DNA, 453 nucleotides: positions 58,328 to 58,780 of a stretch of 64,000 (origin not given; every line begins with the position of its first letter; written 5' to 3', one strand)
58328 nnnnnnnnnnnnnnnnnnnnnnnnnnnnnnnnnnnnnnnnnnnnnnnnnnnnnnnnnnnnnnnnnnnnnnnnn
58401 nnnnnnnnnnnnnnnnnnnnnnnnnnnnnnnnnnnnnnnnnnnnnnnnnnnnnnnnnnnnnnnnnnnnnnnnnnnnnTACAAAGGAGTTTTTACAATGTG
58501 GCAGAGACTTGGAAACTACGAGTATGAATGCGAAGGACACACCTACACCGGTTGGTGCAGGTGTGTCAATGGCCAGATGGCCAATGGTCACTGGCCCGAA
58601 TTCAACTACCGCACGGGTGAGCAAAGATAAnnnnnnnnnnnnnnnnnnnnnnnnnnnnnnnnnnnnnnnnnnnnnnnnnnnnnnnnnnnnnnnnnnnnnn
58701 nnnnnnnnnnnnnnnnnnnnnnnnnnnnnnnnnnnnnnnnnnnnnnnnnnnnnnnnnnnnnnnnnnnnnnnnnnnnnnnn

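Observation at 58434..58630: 44-aa Cys/Trp/Tyr-rich peptide under a textbook sigma70 promoter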

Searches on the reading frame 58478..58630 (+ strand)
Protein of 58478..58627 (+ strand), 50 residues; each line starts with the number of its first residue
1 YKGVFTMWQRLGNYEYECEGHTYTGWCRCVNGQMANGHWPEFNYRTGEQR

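Call 10: find_homologous_proteins(query=window:58496-58627:+, max_evalue=10)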
Query seq(44 aa): no candidate shares three 5-residue words with the query. No homologue found.
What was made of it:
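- Tried and rejected: The word-indexed protein search with the single peptide found nothing (call 10).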

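Call 11: find_encoding_contigs(protein=window:58496-58630:+, flank=3000)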
Protein window:58496-58630:+ (44 aa): no gene with exactly this product is on record in the collection.

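Call 20: find_related_loci(query=window:58478-58627:+, collection=viral_contigs, flank=5000)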
Query window:58478-58627:+ (50 aa) in viral_contigs; peptide patterns used: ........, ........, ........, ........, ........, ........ (x = any residue, [..] = any of these).
2 stretches matched a pattern, but none encodes a relative of the query by tblastn (E <= 1e-3).

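Call 21: find_related_loci(query=window:58478-58627:+, collection=metagenome_contigs, flank=5000)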
Query window:58478-58627:+ (50 aa) in metagenome_contigs; peptide patterns used: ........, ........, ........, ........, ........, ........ (x = any residue, [..] = any of these).
49 stretches matched a pattern; 6 encode a relative of the query (tblastn E <= 1e-3); 6 distinct loci.
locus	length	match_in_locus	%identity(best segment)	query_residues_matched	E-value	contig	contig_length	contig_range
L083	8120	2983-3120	67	5-50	1e-19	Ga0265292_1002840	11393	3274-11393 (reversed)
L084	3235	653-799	63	3-50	2e-16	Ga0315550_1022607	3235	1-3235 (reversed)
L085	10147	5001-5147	63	3-50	2e-16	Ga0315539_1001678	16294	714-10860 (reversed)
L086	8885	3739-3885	63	3-50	2e-16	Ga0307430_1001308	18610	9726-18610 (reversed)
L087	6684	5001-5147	63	3-50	2e-16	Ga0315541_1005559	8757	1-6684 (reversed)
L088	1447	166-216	71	24-40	7e-6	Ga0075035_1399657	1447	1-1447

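Call 29: search_protein_families(library=ncbifam, proteins=[window:58496-58627:+], max_evalue=10)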
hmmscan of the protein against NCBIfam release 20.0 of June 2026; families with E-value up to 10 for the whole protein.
seq(44 aa): 0 families

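Call 30: search_protein_families(library=pfam, proteins=[window:58496-58627:+], max_evalue=10)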
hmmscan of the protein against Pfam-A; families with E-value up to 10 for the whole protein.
seq(44 aa): 0 families
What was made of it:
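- On WW domain: No Pfam hit (call 30).
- Closest known: WW domain. Different: No Pfam WW match was found (call 30).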

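Call 31: search_protein_representatives(protein=window:58496-58627:+)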
Query: 44 residues. Proteins with E-value up to 0.001 (for the whole library): 59; up to 1e-10: 1; up to 1e-30: 0. The best 59 are listed.
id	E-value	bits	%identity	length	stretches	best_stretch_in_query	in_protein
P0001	6.0e-16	73.2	48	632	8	10-31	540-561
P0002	2.1e-10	56.0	48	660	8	12-30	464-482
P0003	2.3e-10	55.8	59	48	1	1-44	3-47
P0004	4.3e-10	55.0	63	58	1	2-44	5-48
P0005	7.6e-10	54.2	48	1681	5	13-26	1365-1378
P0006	1.0e-09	53.8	55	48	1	1-44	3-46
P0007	2.8e-09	52.4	45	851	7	12-30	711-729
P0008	1.2e-08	50.4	57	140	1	1-44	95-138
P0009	1.3e-08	50.4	51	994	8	12-23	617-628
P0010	2.3e-08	49.6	57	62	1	1-44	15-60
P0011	3.4e-08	49.1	54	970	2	13-23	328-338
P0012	7.8e-08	47.9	56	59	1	2-44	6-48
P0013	9.2e-08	47.7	43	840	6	12-30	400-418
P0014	1.1e-07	47.5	49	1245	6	12-29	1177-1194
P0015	1.1e-07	47.4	52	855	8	11-23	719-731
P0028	2.8e-06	43.0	39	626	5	5-29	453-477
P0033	1.4e-05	40.9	33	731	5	8-38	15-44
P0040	5.2e-05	39.1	54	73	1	4-42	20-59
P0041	7.8e-05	38.6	35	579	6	9-31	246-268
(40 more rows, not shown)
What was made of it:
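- phmmer against 1.84 billion representative proteins finds about 35 full-length small homologues (call 31).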

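Call 34: search_protein_families(library=phrogs, alignment_id=A1, max_evalue=1)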
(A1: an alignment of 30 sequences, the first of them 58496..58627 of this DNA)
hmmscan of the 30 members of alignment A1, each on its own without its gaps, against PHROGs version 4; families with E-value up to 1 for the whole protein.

A. member 1, window:58496-58627:+ (44 aa): 1 family
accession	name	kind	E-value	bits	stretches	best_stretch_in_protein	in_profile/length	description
phrog_22947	-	unknown function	0.018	16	1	13-33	10-30/63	-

B. families by the number of members that match (of 30 scanned): 7 families
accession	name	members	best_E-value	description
phrog_22947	-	1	0.018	-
phrog_33662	-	1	0.053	-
phrog_13307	-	1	0.058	-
phrog_25761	-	1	0.11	-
phrog_6581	-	1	0.11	-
phrog_29781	-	1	0.2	-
phrog_34993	-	1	0.41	terminase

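Call 35: search_solved_structures(query=A1, max_evalue=10, show_alignments=2)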
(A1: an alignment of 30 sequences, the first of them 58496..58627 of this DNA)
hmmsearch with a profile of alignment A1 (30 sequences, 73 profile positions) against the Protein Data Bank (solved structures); distinct sequences matched with E-value up to 10: 4.
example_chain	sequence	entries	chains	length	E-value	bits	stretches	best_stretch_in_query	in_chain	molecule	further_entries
6zj3_Sh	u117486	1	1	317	0.85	12.8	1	8-37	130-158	RACK1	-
3npf_A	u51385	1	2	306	0.96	12.7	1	18-54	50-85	putative dipeptidyl-peptidase VI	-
6i60_A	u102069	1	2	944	2.1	11.5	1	6-35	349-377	Alpha-rhamnosidase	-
3pvq_A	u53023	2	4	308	3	11.1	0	17-54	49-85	Dipeptidyl-peptidase VI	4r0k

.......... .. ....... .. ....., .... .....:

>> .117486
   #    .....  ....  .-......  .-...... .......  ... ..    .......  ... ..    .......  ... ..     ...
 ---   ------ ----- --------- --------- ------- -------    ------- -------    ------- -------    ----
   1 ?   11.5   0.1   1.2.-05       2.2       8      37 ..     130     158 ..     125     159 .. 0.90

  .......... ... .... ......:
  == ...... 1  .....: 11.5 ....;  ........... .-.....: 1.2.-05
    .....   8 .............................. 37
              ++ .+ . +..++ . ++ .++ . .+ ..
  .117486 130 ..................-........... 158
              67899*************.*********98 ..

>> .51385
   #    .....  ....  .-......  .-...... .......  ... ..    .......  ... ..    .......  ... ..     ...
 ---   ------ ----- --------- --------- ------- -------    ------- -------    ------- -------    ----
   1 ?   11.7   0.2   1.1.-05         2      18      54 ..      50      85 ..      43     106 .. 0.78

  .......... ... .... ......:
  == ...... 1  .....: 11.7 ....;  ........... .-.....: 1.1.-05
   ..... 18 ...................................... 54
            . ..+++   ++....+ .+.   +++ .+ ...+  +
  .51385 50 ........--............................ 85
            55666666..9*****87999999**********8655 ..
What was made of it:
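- Closest known: Bacterial SH3. Same: A faint sequence match links an SH3b segment of dipeptidyl-peptidase VI (GWYEI…YTGWV) to the family profile at E about 1 (call 35).
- Tried and rejected: A PDB sequence profile search gave E >= 0.85 (call 35).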

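Call 36: find_homologous_proteins(query=A1, max_evalue=0.001)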
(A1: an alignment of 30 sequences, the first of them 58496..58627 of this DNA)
Query A1 (30 sequences) (44 aa, profile of the alignment): 58 proteins with E <= 0.001 among 614 candidates.
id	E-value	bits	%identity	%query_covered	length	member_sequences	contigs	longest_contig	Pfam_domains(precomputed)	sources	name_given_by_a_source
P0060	1.4e-21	94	56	98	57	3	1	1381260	-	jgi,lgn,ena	-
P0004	7.0e-21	92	60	100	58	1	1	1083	-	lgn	-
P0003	8.3e-20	88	58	100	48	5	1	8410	-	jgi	-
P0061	4.9e-19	86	58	98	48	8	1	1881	-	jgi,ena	-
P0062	5.5e-19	86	62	100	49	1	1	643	-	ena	-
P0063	5.5e-19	86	70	98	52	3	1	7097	-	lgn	-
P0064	5.9e-19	86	70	98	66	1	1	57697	-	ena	-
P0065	6.2e-19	85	63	98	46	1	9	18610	-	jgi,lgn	-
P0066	1.2e-18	85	64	100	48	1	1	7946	-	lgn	-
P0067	1.7e-18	84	50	100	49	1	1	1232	-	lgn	-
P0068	2.4e-18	84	53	98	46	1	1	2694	-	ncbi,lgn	-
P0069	2.8e-18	83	60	98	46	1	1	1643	-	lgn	-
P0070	3.7e-18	83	50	100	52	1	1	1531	-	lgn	-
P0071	4.0e-18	83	58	98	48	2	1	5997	-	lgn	-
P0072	5.1e-18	83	63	100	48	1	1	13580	-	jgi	-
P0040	1.1e-16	78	55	84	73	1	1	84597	-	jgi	jgi:hypothetical protein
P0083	4.0e-16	76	53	100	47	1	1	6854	-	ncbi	-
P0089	3.2e-15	74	60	98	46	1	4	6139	-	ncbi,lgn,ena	-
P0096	1.5e-13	68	53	77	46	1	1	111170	-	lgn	-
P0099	6.7e-13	66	60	80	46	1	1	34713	-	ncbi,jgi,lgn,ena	-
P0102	2.5e-12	64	44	75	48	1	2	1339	-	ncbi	-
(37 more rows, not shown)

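Call 37: find_encoding_contigs(protein=P0060, flank=6000, max_places=3)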
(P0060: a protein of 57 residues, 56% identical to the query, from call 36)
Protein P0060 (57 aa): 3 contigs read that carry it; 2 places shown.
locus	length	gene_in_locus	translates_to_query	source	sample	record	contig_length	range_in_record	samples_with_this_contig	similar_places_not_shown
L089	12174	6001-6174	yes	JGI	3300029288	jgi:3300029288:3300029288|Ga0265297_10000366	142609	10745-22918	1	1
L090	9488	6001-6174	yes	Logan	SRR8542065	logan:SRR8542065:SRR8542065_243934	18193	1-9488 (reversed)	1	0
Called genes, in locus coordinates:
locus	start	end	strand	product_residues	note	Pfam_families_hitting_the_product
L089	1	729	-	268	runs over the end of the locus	PF00300:His_Phos_1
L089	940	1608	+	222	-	PF13717:Zn_ribbon_4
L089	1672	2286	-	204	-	-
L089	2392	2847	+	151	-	-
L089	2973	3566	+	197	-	-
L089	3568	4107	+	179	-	-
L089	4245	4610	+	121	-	-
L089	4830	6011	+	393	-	-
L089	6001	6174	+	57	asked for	-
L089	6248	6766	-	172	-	-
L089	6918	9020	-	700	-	PF01839:FG-GAP (faint), PF13517:FG-GAP_3, PF01471:PG_binding_1 (weak)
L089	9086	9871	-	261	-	PF01978:TrmB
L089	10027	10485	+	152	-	-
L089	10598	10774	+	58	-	-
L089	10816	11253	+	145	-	-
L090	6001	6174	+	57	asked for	-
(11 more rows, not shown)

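Call 38: find_encoding_contigs(protein=P0064, flank=6000, max_places=3)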
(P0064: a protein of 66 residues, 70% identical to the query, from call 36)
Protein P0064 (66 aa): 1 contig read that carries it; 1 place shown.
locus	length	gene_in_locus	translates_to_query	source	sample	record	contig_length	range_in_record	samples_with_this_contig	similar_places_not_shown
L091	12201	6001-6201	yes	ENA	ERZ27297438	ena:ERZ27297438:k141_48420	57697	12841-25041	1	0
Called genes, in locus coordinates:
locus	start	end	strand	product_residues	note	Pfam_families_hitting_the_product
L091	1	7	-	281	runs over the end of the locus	PF05137:PilN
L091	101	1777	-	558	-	-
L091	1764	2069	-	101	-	-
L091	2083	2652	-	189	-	-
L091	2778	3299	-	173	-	-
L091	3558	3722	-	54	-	PF00471:Ribosomal_L33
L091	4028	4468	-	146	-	PF18936:DUF5684 (weak)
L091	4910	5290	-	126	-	PF11645:PDDEXK_5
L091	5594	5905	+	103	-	-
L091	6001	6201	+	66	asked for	-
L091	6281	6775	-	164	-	PF13176:TPR_7 (faint), PF13424:TPR_12 (faint), PF00515:TPR_1 (weak), PF13432:TPR_16 (weak), PF13414:TPR_11, PF10373:EST1_DNA_bind (weak), PF13431:TPR_17 (weak), PF00515:TPR_1 (weak), +7 more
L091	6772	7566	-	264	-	PF04468:PSP1, PF28472:PSP1_3rd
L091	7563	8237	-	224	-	PF13177:DNA_pol3_delta2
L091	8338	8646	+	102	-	PF13451:zf_Tbcl, PF23477:zf_Tbcl_2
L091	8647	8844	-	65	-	PF00830:Ribosomal_L28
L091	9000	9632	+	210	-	PF02163:Peptidase_M50 (weak)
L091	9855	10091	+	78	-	PF01541:GIY-YIG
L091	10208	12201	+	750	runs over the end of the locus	-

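Call 39: find_encoding_contigs(protein=P0096, flank=6000, max_places=3)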
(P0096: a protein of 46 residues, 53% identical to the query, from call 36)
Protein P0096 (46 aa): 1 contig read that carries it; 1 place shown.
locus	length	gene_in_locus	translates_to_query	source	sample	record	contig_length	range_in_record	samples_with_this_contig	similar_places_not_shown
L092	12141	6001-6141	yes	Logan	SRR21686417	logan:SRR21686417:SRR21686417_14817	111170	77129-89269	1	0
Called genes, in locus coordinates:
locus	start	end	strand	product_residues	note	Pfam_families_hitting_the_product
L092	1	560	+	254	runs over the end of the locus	-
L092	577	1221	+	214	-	-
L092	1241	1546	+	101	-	-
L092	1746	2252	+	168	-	PF03350:UPF0114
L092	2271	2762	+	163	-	-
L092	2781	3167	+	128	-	-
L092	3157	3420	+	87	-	-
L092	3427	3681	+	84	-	-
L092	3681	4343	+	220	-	-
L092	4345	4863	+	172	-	-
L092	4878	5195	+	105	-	-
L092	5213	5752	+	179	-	-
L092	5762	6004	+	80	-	-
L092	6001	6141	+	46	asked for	-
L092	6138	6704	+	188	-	PF26092:T4_Y16D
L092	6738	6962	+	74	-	-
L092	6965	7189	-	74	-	-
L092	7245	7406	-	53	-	-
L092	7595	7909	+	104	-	-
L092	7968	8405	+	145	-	-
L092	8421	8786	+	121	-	PF24203:Phage_ProQ_C_like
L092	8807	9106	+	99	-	-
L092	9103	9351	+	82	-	-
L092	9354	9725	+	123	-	-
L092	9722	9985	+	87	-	-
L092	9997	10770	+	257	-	-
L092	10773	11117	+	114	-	-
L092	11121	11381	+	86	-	-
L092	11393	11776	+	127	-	-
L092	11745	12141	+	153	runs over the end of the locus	-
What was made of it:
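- The phage-like locus L092 carries T4_Y16D and Phage_ProQ_C_like (call 39).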

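Call 42: find_encoding_contigs(protein=P0040, flank=6000, max_places=2)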
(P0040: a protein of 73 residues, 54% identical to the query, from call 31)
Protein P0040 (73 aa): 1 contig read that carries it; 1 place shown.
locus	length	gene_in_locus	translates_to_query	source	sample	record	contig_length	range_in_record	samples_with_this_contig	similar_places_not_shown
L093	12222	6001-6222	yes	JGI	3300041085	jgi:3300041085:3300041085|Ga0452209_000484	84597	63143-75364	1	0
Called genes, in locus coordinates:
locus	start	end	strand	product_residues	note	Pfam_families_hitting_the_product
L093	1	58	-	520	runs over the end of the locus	PF01839:FG-GAP (faint), PF13517:FG-GAP_3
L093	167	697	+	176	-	-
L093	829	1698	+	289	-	-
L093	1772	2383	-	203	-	PF01909:NTP_transf_2, PF18765:Polbeta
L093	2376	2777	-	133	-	-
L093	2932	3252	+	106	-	-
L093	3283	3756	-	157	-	-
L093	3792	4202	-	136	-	-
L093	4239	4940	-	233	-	-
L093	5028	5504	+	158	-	PF12802:MarR_2 (faint)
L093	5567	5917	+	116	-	-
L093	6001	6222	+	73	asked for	-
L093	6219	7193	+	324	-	-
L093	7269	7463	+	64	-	PF01194:RNA_pol_N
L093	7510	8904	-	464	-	-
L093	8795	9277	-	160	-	PF01751:Toprim, PF13662:Toprim_4, PF13155:Toprim_2 (weak)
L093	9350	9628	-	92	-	-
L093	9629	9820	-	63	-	-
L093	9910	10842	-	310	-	PF02661:Fic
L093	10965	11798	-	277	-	PF00571:CBS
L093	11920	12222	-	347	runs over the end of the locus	-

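Call 43: find_encoding_contigs(protein=P0099, flank=6000, max_places=2)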
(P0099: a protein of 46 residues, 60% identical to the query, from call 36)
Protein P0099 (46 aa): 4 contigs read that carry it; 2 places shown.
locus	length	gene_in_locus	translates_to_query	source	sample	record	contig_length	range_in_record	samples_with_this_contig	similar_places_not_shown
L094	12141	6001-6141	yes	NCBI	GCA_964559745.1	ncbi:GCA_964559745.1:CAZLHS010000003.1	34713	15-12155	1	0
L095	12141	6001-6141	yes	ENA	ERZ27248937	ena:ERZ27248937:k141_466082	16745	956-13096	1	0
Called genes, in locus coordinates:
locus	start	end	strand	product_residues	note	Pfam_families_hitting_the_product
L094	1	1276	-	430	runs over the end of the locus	?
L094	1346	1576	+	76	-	-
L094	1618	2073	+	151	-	-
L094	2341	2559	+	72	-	-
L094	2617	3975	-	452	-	PF01406:tRNA-synt_1e, PF01921:tRNA-synt_1f (faint), PF09334:tRNA-synt_1g (weak)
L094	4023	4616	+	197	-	PF04138:GtrA_DPMS_TM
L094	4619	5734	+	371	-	PF05496:RuvB_N (faint), PF13177:DNA_pol3_delta2, PF13191:AAA_16 (weak), PF00004:AAA, PF07728:AAA_5 (weak), PF13401:AAA_22 (weak), PF22608:DNAX_ATPase_lid, PF12169:DNA_pol3_gamma3, +1 more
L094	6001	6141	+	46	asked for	-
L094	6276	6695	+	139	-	-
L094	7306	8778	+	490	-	PF00091:Tubulin, PF12327:FtsZ_C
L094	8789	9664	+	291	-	PF00483:NTP_transferase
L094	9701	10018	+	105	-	PF10589:NADH_4Fe-4S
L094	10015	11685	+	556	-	PF13510:Fer2_4, PF10588:NADH-G_4Fe-4S_3, PF12837:Fer4_6 (faint), PF12838:Fer4_7, PF13187:Fer4_9 (weak), PF14697:Fer4_21 (weak), PF02906:Fe_hyd_lg_C, PF02256:Fe_hyd_SSU, +2 more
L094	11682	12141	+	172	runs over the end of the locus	PF12822:ECF_trnsprt (weak)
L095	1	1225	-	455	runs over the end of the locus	PF00772:DnaB, PF03796:DnaB_C, PF06745:ATPase (weak), PF13481:AAA_25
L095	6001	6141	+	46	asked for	-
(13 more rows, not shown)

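Call 45: predict_structure(alignment_id=A2)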
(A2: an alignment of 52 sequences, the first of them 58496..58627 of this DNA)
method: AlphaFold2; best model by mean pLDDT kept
length: 44 residues; sequences in the alignment: 52
mean_pLDDT: 96.7   pTM: 0.72
mean pLDDT of the five models: 96.7, 95.7, 95.6, 95.2, 85.8
residues with pLDDT >= 90: 44; 70-90: 0; 50-70: 0; < 50: 0
segments of 3 or more residues with pLDDT < 50: none
pLDDT, mean of each block of 10 residues (from residue 1): 97 96 97 97 97
secondary structure, 60 per line:
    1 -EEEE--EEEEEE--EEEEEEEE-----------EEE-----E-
elements in order: E2-5 E8-13 E16-23 E35-37
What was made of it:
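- AF2 gives pLDDT 96.7 and pTM 0.72 (call 45). The predicted fold is compact at pLDDT 96.7 rather than a disordered substrate (call 45).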

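Call 49: fold_search(model_id=the predicted structure, library=pdb)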
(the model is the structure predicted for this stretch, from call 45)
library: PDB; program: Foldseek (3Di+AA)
matches with E <= 10: 23; with E <= 0.001: 0
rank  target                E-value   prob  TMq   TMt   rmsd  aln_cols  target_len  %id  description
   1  1d0q_A                2.1e+00  0.57  0.54  0.27   3.7        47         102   11  STRUCTURE OF THE ZINC-BINDING DOMAIN OF BACILLUS STEAROTHERMOPHILUS DNA PRIMASE (released 2000-03-29)
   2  7nwj_MODEL_1_A        3.3e+00  0.35  0.36  0.16   3.0        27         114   26  Solution NMR structure of the N-terminal domain of CEP164 (1-109) (released 2021-09-15)
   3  7o3b_G                3.7e+00  0.15  0.38  0.21   5.4        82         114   15  Crystal structure of the TTBK2-CEP164 complex bound to a camelid nanobody (released 2021-09-15)
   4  7o0s_B                4.1e+00  0.08  0.25  0.13   5.9        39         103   15  Crystal structure of the N-terminal domain of CEP164(1-109) bound to camelid nanobody 36Z (released 2021-09-15)
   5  2b49                  4.4e+00  0.06  0.29  0.07  10.9        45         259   13  Crystal Structure of the Catalytic Domain of Protein Tyrosine Phosphatase, non-receptor Type 3 (released 2005-10-04)
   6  4ri5_A                5.2e+00  0.06  0.29  0.06  11.0        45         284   13  Crystal structure of PTPN3 (PTPH1) D811E mutant in complex with metavanadate (released 2015-03-11)
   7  6kcp_A                5.5e+00  0.12  0.40  0.26   5.5        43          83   19  Shuguo PWWP in complex with ssDNA (released 2020-07-01)
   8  7o06_D                5.9e+00  0.21  0.36  0.19   2.7        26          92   27  Crystal structure of the N-terminal domain of CEP164(1-109) bound to camelid nanobody 10Z (released 2021-09-08)
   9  4ri4_A                5.9e+00  0.05  0.29  0.06  11.0        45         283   13  Crystal structure of PTPN3 (PTPH1) Y676I mutant in complex with vanadate (released 2015-03-11)
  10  7o06_C                6.2e+00  0.20  0.34  0.17   2.8        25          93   28  Crystal structure of the N-terminal domain of CEP164(1-109) bound to camelid nanobody 10Z (released 2021-09-08)
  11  1ymz_MODEL_1_A        7.4e+00  0.13  0.36  0.40   2.3        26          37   31  CC45, An Artificial WW Domain Designed Using Statistical Coupling Analysis (released 2005-09-27)
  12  1lar_B                7.4e+00  0.04  0.29  0.03  11.0        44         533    9  CRYSTAL STRUCTURE OF THE TANDEM PHOSPHATASE DOMAINS OF RPTP LAR (released 2000-04-25)
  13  2n4s_MODEL_1_A        8.3e+00  0.11  0.41  0.46   2.9        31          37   22  NMR structure of Fbp28 WW domain L453E mutant (released 2015-10-21)
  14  1o6w_MODEL_1_A        8.3e+00  0.06  0.37  0.24  10.9        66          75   18  Solution Structure of the Prp40 WW Domain Pair of the Yeast Splicing Factor Prp40 (released 2002-12-04)
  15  2m9e_MODEL_1_A        8.8e+00  0.16  0.37  0.47   2.5        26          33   31  NMR solution structure of Pin1 WW domain mutant 5-1 (released 2013-06-26)
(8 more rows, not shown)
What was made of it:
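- On WW domain: Foldseek E-values are 7-9 (call 49).
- Closest known: WW domain. Same: A Trp sits at the start of strand 1, aromatic residues in strand 2, T-x-W in strand 3, and a later W-P. Weak Foldseek alignments give rmsd 2.3-2.9 A over 26-31 columns (call 49).
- Closest known: Bacterial SH3. Same: The top Foldseek hit is 1d0q, with a query-normalised TM-score of 0.54 (call 49).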

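Call 54: search_dna_similar(query=window:58496-58627:+, collection=phages, mode=protein, max_evalue=1, max_rows=30)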
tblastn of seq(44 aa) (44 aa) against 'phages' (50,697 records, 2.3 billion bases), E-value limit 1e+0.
No match.
